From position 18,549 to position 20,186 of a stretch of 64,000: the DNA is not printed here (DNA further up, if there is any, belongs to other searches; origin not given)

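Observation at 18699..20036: The NorB-like heme-copper-oxidase subunit lacks two of the six canonical histidine ligands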

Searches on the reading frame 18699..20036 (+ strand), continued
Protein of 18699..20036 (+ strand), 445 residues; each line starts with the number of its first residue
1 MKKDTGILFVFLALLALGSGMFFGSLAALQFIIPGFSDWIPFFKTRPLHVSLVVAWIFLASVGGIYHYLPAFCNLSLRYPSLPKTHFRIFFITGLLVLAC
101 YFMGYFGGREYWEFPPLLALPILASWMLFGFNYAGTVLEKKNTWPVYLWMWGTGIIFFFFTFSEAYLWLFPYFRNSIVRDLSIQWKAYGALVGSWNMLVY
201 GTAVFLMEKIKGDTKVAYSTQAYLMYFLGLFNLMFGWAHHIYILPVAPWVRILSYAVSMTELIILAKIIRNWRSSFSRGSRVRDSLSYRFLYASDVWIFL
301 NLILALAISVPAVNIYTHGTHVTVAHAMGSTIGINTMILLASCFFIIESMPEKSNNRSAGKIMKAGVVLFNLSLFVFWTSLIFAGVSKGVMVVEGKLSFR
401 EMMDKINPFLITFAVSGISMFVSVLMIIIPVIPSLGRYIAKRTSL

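Call 36: search_solved_structures(query=A2, max_evalue=0.01, show_alignments=5)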
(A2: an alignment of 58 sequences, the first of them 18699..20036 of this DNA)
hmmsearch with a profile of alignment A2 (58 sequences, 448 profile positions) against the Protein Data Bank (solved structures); distinct sequences matched with E-value up to 0.01: 8.
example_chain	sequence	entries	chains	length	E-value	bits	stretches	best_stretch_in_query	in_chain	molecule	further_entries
4xyd_A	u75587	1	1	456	5e-29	104.5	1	6-437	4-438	Nitric-oxide reductase subunit B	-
3o0r_B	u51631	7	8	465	8.3e-24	87.3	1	7-435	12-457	Nitric oxide reductase subunit B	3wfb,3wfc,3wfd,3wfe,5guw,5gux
9g6b_A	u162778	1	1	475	6.1e-21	77.8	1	7-444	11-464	cytochrome-c oxidase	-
3mk7_A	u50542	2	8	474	1.2e-19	73.6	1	6-442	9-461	Cytochrome c oxidase, cbb3-type, subunit N | Cbb3-type cytochrome c oxidase subunit CcoN1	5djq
8smr_E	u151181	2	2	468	2.7e-18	69.1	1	9-443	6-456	cytochrome-c oxidase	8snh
3ayf_A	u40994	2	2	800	1.1e-17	67.1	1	9-440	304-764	Nitric oxide reductase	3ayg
6xkw_n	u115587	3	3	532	9.2e-17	64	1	15-440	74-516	Cytochrome c oxidase, Cbb3-type, subunit I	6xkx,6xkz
9g83_t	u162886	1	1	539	1.2e-14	57.1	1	10-443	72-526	cytochrome-c oxidase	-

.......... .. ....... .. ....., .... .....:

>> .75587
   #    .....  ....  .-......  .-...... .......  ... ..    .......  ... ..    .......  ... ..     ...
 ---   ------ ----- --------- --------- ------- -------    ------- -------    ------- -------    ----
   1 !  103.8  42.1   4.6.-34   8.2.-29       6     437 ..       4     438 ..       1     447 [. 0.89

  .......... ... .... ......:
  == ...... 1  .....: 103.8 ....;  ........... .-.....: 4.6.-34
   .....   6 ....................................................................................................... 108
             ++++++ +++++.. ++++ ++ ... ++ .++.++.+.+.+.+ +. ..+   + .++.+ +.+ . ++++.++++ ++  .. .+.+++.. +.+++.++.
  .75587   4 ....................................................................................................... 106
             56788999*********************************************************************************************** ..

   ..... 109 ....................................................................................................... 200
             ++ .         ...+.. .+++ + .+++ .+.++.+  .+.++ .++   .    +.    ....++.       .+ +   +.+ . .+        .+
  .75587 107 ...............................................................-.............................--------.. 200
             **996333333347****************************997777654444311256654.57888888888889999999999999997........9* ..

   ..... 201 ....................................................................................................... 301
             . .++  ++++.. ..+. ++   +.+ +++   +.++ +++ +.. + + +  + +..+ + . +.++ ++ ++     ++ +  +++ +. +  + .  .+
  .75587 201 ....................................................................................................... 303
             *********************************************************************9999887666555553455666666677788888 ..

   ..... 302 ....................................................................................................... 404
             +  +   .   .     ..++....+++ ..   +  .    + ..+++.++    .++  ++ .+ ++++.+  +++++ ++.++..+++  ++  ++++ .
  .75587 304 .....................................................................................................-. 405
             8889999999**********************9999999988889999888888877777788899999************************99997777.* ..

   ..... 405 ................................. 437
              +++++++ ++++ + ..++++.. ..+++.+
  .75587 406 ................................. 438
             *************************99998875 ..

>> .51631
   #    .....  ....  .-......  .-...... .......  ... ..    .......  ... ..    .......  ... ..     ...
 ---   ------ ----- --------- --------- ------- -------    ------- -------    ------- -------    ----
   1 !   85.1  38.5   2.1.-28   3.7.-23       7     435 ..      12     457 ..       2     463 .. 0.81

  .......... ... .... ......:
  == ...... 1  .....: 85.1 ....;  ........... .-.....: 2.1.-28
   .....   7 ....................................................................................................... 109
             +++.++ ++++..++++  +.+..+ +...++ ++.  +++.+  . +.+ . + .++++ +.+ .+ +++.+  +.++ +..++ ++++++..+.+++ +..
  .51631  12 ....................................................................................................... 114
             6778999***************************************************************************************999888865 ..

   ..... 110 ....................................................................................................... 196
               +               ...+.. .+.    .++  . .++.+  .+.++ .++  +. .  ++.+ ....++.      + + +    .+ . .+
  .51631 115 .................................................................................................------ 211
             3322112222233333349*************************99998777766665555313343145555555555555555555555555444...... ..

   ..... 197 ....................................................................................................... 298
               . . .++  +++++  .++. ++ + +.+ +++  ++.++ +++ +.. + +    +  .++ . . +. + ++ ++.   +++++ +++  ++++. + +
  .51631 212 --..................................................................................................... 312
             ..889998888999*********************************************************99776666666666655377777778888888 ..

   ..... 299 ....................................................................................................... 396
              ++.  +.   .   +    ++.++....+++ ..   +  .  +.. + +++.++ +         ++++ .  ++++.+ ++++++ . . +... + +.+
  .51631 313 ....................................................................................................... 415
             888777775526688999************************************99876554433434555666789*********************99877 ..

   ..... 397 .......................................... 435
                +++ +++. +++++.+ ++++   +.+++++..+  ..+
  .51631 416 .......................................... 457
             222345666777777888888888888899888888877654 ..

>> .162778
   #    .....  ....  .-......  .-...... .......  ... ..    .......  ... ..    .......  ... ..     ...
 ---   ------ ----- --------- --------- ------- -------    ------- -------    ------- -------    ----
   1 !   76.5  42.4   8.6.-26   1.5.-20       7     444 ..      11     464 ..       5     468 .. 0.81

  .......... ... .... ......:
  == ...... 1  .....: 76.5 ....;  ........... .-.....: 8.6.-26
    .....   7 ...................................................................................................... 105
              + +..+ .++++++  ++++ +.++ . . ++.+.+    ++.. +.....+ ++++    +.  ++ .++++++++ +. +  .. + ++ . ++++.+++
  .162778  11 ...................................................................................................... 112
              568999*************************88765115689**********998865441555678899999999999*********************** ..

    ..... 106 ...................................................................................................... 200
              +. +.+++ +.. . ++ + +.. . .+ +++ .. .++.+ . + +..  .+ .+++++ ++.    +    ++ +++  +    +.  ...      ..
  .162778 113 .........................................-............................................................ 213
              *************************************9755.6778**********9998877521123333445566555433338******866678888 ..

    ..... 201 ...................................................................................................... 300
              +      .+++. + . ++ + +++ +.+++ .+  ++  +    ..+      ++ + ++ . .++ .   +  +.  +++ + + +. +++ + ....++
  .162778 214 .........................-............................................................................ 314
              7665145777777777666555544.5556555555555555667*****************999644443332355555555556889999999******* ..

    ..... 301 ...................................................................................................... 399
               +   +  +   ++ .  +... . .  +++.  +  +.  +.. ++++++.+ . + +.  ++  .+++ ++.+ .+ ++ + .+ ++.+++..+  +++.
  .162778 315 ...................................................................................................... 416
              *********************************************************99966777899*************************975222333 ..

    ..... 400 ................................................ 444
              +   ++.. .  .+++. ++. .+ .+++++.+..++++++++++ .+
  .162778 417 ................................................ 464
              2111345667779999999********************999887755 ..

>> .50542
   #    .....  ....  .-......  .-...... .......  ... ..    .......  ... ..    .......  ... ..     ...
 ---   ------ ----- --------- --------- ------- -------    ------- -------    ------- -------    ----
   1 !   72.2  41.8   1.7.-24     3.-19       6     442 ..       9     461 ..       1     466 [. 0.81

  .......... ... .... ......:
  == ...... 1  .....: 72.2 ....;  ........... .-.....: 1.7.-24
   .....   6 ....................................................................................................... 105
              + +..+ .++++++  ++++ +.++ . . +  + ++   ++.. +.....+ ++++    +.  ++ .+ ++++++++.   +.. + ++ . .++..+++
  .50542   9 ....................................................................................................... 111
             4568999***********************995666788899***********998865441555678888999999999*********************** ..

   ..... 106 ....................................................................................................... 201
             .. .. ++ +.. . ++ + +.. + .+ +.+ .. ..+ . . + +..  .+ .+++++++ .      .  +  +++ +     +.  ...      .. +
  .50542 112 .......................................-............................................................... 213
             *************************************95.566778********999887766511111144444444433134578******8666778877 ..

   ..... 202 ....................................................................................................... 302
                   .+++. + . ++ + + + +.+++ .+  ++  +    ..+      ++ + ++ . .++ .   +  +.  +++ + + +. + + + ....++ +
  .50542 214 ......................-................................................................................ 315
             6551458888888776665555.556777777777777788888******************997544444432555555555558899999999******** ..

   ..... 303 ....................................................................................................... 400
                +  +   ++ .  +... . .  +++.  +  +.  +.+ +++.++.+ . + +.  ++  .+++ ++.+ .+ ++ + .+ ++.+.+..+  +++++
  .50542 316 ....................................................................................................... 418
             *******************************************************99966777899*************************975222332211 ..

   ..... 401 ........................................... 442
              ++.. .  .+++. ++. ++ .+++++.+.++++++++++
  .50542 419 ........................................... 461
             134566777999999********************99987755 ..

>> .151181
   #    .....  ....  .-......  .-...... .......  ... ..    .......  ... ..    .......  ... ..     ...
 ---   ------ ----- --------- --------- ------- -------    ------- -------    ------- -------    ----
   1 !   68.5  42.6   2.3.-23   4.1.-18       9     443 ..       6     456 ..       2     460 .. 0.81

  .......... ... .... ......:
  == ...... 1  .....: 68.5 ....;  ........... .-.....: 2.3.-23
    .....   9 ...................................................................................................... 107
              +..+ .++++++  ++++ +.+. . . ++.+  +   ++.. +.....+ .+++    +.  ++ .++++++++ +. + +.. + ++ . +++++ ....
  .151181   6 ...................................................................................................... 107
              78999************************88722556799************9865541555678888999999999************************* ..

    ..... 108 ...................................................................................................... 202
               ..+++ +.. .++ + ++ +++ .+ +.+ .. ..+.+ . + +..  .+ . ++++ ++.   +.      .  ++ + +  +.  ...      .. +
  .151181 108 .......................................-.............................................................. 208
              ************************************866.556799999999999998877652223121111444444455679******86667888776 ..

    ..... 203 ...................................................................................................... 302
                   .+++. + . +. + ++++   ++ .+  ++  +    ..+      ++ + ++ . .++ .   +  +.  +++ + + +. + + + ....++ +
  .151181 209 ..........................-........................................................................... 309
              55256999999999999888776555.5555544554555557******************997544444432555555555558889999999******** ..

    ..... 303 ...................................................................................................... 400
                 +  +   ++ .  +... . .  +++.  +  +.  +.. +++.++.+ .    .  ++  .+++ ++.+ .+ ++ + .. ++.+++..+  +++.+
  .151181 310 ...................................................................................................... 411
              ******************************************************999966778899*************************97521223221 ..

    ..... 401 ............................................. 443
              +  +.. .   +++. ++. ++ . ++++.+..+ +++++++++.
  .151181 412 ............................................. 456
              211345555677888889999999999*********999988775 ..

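Call 38: fold_search(model_id=the predicted structure, library=pdb)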
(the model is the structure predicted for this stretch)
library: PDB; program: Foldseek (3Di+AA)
matches with E <= 10: 409; with E <= 0.001: 35
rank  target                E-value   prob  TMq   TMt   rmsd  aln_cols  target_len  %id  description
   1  3o0r_B                1.2e-11  1.00  0.81  0.81   3.8       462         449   21  Crystal structure of nitric oxide reductase from Pseudomonas aeruginosa in complex with antibody fragment (released 2010-12-29)
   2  3mk7_D                7.2e-11  1.00  0.79  0.76   4.5       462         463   19  The structure of CBB3 cytochrome oxidase (released 2010-08-04)
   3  3mk7_A                8.8e-11  1.00  0.82  0.79   3.9       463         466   17  The structure of CBB3 cytochrome oxidase (released 2010-08-04)
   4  8smr_E                8.8e-11  1.00  0.80  0.76   4.2       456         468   20  cytochrome bc1-cbb3 supercomplex from Pseudomonas aeruginosa (released 2023-10-11)
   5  9g6b_A                1.6e-10  1.00  0.79  0.75   4.4       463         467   19  cbb3-2 NOH complex (released 2026-01-28)
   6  3mk7_G                1.9e-10  1.00  0.79  0.76   4.5       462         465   19  The structure of CBB3 cytochrome oxidase (released 2010-08-04)
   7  4xyd_A                3.0e-10  1.00  0.79  0.79   4.2       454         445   19  Nitric oxide reductase from Roseobacter denitrificans (RdNOR) (released 2016-05-25)
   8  6xkw_n                1.0e-09  1.00  0.76  0.72   4.7       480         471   16  R. capsulatus CIII2CIV bipartite super-complex (SC-2A) with CcoH/cy (released 2020-12-30)
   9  9g83_t                1.3e-09  1.00  0.81  0.77   4.2       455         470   18  Respiratory supercomplex CI1-CIII2-CIV2-(cbb3)1 from alphaproteobacterium (released 2026-02-04)
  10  9fq8_4Q               3.0e-07  1.00  0.71  0.69   5.3       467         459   16  Perkinsus marinus Respiratory complex CIV (released 2025-06-25)
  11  6qq6_A                8.1e-07  1.00  0.75  0.47   4.8       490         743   14  Cryo-EM structure of dimeric quinol dependent nitric oxide reductase (qNOR) Val495Ala mutant from Alcaligenes xylosoxi (released 2019-09-11)
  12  6wti_A                4.1e-06  1.00  0.71  0.51   5.4       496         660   15  The Cryo-EM structure of the ubiquinol oxidase from Escherichia coli (released 2021-01-20)
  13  6t6v                  6.4e-06  1.00  0.67  0.43   6.0       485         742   15  Glu-494-Ala inactive monomer of a quinol dependent Nitric Oxide Reductase (qNOR) from Alcaligenes xylosoxidans (released 2020-04-01)
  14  7jro_a                6.7e-06  1.00  0.68  0.60   5.5       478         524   13  Plant Mitochondrial complex IV from Vigna radiata (released 2021-01-20)
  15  8c8q_A                8.9e-06  1.00  0.72  0.61   5.3       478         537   15  Cytochrome c oxidase from Schizosaccharomyces pombe (released 2023-03-01)
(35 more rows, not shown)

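Call 40: list_cluster_members(proteins=[P0004, P0015, P0020, P0034, P0035, P0047, P0054, P0098, P0115, P0119])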
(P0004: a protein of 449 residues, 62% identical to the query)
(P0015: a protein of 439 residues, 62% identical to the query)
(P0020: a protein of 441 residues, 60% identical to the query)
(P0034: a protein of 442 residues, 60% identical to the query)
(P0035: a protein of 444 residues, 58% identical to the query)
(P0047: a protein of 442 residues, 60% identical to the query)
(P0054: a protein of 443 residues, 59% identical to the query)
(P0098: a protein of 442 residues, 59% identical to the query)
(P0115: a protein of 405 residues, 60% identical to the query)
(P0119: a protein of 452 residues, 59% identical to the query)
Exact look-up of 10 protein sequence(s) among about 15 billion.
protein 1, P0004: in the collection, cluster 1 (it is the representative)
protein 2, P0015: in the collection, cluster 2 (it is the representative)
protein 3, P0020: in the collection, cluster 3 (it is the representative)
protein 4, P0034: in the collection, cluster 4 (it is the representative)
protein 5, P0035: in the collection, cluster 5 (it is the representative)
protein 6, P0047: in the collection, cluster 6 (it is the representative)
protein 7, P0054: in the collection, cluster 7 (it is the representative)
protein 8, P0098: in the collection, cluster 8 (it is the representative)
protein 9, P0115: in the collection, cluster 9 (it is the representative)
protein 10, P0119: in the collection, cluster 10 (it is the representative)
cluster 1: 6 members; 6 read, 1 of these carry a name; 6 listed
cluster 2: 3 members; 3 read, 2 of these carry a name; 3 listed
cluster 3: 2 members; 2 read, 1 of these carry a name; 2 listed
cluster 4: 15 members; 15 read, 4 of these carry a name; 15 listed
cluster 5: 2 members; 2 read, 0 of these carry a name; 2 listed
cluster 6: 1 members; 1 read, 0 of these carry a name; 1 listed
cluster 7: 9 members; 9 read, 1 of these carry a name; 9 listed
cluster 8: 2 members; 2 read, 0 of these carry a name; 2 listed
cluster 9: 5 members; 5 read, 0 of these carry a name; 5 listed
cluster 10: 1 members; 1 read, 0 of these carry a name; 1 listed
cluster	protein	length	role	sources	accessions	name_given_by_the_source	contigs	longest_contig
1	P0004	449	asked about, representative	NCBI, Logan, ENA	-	-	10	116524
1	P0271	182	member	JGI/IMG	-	nitric oxide reductase subunit B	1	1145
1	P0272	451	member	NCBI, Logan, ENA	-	-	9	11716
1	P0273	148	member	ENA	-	-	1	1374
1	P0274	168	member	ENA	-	-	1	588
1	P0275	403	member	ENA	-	-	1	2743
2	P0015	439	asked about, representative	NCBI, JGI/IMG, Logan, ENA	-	nitric oxide reductase subunit B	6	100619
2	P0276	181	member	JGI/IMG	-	nitric oxide reductase subunit B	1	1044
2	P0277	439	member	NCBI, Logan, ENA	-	-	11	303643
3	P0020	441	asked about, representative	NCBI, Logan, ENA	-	-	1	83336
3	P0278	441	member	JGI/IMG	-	nitric oxide reductase subunit B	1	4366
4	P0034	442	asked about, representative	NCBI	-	-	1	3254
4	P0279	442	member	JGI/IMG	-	nitric oxide reductase subunit B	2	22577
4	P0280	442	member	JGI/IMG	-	nitric oxide reductase subunit B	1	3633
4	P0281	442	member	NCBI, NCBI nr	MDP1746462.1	MAG: cbb3-type cytochrome c oxidase subunit I [Bacteroidota bacterium] | cbb3-type cytochrome c oxidase subunit I [Bacteroidota bacterium]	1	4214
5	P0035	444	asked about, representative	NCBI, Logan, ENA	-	-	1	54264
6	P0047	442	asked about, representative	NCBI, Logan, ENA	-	-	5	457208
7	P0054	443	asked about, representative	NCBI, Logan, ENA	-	-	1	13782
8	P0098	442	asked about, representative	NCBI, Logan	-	-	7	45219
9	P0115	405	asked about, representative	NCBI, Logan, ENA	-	-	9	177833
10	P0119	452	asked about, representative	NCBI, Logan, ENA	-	-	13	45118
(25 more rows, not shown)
